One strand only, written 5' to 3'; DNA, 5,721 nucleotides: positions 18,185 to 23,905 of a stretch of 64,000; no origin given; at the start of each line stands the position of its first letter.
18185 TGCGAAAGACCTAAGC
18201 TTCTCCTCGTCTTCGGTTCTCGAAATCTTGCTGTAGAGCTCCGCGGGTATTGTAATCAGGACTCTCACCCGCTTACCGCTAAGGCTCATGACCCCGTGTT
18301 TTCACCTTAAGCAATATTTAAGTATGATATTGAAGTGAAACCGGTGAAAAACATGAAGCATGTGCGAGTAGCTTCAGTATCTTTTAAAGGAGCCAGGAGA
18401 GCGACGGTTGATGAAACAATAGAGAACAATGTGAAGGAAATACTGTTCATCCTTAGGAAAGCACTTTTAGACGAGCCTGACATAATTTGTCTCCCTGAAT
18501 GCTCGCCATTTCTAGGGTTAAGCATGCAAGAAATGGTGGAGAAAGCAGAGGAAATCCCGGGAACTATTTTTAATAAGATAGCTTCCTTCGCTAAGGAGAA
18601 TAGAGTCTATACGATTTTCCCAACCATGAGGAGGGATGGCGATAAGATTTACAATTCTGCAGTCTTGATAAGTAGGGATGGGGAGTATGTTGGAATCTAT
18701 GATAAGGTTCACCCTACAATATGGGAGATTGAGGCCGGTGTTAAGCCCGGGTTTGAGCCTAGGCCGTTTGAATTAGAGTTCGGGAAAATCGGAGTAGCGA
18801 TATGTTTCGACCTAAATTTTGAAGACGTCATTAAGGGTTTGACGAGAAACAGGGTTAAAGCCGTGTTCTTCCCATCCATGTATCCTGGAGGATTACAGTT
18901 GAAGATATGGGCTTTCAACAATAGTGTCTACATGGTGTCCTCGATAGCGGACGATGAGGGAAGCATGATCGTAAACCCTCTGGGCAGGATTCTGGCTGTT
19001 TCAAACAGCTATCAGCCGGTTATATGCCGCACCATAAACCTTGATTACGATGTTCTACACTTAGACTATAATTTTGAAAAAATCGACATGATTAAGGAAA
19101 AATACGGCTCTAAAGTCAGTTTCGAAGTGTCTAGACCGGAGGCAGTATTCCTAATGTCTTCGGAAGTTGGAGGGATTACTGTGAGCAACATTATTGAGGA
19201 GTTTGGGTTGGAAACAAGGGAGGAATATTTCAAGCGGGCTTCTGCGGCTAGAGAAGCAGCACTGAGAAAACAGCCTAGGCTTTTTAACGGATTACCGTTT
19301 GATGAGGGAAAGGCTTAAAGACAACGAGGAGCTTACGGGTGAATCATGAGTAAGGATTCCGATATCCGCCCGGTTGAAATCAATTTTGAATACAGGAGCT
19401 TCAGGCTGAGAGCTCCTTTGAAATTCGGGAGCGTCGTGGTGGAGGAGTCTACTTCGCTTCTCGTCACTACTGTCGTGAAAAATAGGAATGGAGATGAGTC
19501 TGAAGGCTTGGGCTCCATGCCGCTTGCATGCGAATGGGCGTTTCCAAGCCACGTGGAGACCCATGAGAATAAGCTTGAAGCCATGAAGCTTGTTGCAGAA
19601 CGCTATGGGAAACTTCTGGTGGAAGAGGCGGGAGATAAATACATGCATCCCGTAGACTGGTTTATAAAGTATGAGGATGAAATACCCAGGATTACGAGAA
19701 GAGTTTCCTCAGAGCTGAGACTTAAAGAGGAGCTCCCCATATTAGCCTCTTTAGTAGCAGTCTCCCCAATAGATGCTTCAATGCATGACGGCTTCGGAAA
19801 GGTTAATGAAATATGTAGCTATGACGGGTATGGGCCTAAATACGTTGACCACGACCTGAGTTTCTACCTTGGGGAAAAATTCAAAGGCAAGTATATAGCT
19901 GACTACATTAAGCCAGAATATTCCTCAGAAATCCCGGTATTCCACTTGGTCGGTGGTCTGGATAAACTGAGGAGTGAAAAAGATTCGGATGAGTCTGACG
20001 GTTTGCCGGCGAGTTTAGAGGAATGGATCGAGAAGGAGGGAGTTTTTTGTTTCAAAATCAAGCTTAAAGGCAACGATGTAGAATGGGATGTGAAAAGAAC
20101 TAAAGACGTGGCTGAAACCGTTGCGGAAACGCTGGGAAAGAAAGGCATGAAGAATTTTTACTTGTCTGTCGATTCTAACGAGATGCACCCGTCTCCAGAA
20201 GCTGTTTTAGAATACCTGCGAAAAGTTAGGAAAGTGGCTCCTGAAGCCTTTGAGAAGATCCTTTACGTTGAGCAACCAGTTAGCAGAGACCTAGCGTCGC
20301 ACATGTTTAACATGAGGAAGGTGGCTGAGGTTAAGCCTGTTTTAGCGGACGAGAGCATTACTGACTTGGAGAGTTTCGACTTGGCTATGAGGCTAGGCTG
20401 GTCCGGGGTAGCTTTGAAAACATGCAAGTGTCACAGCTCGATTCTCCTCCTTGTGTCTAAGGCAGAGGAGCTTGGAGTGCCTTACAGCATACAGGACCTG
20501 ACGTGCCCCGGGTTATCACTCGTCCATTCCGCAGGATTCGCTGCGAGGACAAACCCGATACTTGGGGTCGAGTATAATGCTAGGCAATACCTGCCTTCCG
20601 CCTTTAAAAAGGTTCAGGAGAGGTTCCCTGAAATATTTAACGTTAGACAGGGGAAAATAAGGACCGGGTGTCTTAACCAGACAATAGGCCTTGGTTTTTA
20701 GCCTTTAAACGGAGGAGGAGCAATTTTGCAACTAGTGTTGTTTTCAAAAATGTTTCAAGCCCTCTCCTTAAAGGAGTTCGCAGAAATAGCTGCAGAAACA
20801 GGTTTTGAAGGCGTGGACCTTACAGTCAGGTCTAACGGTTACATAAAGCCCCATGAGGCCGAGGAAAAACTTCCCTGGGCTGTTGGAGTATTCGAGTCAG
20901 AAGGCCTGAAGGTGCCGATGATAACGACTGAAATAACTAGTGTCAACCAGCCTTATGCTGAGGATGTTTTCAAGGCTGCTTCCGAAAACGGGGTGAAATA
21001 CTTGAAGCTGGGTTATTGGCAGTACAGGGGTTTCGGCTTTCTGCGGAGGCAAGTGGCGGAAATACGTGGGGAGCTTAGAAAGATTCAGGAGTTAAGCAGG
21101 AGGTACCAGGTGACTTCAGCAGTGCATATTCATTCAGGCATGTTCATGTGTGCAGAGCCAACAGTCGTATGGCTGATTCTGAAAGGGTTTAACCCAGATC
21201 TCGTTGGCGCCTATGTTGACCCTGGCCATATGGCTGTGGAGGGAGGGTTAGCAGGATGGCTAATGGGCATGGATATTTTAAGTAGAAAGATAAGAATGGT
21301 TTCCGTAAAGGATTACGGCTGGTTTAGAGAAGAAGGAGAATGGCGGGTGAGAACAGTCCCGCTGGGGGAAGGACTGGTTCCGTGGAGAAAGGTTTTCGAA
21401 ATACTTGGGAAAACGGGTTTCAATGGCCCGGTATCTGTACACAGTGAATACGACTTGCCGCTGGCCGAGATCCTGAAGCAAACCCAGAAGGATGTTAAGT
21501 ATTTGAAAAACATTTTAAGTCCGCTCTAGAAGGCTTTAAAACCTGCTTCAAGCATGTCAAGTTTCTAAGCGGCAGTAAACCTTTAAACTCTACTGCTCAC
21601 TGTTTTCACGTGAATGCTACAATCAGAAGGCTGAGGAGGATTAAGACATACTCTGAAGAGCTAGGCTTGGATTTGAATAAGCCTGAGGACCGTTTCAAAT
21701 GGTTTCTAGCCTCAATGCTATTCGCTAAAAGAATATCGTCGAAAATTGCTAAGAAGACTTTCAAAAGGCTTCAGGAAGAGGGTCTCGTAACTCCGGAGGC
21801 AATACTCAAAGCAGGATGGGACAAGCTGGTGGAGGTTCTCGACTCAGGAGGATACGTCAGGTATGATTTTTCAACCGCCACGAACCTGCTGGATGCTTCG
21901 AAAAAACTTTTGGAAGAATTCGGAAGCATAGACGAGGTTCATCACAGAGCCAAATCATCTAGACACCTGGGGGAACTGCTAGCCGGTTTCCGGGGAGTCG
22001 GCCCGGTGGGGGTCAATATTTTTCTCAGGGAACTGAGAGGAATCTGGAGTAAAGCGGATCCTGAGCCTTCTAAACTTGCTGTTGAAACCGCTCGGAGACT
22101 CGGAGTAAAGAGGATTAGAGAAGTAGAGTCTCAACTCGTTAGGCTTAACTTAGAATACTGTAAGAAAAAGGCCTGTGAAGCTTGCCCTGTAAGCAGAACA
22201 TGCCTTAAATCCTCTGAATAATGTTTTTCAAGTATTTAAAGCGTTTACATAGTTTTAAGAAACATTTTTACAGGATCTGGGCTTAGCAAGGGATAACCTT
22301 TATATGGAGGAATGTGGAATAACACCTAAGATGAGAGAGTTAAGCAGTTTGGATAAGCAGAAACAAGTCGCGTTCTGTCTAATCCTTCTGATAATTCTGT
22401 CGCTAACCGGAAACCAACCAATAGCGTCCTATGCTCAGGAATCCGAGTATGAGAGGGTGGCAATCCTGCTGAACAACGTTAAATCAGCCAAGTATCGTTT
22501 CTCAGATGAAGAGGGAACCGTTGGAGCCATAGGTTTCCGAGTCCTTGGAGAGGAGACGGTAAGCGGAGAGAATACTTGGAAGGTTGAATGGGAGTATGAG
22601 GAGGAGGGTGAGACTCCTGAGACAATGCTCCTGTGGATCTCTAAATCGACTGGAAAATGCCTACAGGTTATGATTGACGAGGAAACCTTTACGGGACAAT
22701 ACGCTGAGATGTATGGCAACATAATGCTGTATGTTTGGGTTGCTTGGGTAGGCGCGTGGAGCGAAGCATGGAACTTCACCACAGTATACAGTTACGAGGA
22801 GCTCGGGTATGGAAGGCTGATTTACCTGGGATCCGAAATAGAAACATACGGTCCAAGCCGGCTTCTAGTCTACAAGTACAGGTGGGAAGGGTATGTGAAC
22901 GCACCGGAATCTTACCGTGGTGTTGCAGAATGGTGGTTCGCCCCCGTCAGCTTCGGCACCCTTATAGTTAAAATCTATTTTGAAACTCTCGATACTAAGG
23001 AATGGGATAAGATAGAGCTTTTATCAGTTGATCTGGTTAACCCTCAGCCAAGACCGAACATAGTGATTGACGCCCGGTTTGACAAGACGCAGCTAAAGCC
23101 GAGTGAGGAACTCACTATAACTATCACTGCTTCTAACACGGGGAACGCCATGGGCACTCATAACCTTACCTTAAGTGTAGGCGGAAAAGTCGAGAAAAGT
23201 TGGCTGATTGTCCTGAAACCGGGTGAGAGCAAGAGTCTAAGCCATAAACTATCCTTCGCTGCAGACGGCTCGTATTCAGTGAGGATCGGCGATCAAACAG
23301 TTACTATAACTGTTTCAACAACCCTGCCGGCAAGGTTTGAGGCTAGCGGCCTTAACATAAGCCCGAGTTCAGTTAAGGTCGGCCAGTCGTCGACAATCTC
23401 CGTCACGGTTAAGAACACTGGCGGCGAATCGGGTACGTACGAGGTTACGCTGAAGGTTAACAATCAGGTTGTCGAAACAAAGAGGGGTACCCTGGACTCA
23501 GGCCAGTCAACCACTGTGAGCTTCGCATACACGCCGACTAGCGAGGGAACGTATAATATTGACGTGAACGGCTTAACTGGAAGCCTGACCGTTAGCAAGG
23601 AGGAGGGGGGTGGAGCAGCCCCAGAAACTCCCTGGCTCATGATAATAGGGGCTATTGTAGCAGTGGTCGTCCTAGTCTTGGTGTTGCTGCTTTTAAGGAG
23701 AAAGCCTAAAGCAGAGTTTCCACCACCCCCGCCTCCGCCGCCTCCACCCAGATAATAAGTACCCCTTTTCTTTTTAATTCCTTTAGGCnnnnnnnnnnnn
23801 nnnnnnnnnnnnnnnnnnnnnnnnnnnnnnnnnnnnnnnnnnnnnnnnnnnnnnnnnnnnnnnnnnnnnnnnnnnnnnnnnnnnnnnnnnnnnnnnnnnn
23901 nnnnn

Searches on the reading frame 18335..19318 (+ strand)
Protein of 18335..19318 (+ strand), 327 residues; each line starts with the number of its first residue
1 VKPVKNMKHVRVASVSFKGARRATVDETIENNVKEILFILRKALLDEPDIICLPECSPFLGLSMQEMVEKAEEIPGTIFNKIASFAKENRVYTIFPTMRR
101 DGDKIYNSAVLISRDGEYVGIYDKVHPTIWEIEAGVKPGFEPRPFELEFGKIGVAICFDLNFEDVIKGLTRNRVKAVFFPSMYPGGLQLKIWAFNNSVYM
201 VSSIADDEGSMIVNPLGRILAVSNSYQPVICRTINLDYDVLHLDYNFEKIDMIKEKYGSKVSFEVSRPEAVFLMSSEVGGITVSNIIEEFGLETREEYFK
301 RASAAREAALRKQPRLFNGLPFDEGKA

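Call 21: search_protein_families(library=pfam, proteins=[window:18335-19318:+], max_evalue=0.0001)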
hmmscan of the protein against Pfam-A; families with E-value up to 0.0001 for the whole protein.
window:18335-19318:+ (327 aa): 1 family
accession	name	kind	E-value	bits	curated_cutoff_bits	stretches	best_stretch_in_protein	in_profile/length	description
PF00795.27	CN_hydrolase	-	1.7e-27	96.8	23.2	1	25-237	10-249/256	Carbon-nitrogen hydrolase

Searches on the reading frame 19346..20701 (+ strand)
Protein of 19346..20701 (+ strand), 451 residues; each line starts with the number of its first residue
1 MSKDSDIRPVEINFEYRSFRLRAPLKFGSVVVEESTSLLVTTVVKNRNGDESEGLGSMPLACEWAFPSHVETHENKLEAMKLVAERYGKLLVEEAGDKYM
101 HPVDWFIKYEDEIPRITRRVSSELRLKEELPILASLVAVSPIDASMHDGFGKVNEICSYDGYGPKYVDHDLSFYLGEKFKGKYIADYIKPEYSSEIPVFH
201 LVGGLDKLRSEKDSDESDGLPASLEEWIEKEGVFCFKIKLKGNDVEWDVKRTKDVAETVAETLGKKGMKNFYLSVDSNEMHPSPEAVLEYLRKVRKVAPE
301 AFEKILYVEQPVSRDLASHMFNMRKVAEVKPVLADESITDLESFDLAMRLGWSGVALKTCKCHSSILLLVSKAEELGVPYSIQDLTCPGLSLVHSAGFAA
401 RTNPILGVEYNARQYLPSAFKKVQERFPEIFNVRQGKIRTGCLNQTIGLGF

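Call 21: search_protein_families(library=pfam, proteins=[window:19346-20701:+], max_evalue=0.0001)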
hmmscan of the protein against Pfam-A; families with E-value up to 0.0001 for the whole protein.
window:19346-20701:+ (451 aa): 1 family
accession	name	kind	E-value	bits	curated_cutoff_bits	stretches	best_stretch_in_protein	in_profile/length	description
PF13378.12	MR_MLE_C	-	2.6e-13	50.7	29.4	1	222-450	4-212/219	Enolase C-terminal domain-like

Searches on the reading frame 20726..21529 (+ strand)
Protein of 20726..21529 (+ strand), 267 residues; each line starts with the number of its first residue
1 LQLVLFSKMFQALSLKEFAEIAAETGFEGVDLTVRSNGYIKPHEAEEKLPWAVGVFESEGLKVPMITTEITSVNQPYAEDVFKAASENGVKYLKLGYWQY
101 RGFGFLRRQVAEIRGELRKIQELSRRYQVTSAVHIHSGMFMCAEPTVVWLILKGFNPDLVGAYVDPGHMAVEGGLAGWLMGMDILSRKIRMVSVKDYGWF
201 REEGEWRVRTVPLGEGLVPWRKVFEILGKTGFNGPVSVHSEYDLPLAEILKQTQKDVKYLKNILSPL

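Call 21: search_protein_families(library=pfam, proteins=[window:20726-21529:+], max_evalue=0.0001)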
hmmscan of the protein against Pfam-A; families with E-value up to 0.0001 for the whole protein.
window:20726-21529:+ (267 aa): 1 family
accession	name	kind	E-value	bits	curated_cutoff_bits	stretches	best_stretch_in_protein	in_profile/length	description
PF01261.30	AP_endonuc_2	-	2.9e-19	70.2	31.1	1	20-262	2-248/249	Xylose isomerase-like TIM barrel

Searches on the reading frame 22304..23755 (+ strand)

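Call 21: search_protein_families(library=pfam, proteins=[window:22304-23755:+], max_evalue=0.0001)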
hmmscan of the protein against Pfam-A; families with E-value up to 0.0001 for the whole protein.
window:22304-23755:+ (483 aa): 5 families
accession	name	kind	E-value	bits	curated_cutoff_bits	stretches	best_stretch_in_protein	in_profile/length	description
PF07705.17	CARDB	-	2.7e-14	53.6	22.7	1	352-421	10-81/101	CARDB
PF22544.2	HYDIN_VesB_CFA65-like_Ig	-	1.5e-06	28.8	25.5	1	355-420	13-81/100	HYDIN/CFA65/VesB-like, Ig-like domain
PF13584.12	BatD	-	1.6e-06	29.1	24.1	0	352-420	3-72/92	BatD DUF11 like domain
PF15780.11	ASH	-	2.6e-06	27.9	27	0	350-417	12-82/98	Abnormal spindle-like microcephaly-assoc'd, ASPM-SPD-2-Hydin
PF00630.25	Filamin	-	1.2e-05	26.4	26.9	1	342-421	4-80/93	Filamin/ABP280 repeat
